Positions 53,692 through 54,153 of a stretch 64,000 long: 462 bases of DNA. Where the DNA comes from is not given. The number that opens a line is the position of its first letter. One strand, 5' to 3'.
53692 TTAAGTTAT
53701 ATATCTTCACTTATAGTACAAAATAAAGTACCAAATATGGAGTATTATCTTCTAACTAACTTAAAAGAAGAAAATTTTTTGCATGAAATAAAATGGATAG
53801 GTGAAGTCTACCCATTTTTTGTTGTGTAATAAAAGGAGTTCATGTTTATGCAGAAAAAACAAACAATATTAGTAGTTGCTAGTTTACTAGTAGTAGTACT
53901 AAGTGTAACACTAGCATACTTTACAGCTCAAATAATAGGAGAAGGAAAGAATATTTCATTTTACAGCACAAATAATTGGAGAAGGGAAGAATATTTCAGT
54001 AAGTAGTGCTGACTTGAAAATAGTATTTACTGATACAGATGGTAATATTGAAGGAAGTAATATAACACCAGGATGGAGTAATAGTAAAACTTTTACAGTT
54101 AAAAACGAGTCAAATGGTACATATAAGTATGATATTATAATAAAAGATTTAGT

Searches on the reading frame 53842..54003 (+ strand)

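Call 9: search_protein_families(library=pfam, proteins=[window:53842-54003:+], max_evalue=0.1)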
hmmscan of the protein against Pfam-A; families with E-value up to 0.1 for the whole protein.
window:53842-54003:+ (54 aa): 1 family
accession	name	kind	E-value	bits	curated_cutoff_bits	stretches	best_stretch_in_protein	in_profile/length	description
PF23680.1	YecU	-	0.092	13.7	27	0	5-30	22-45/58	YecU-like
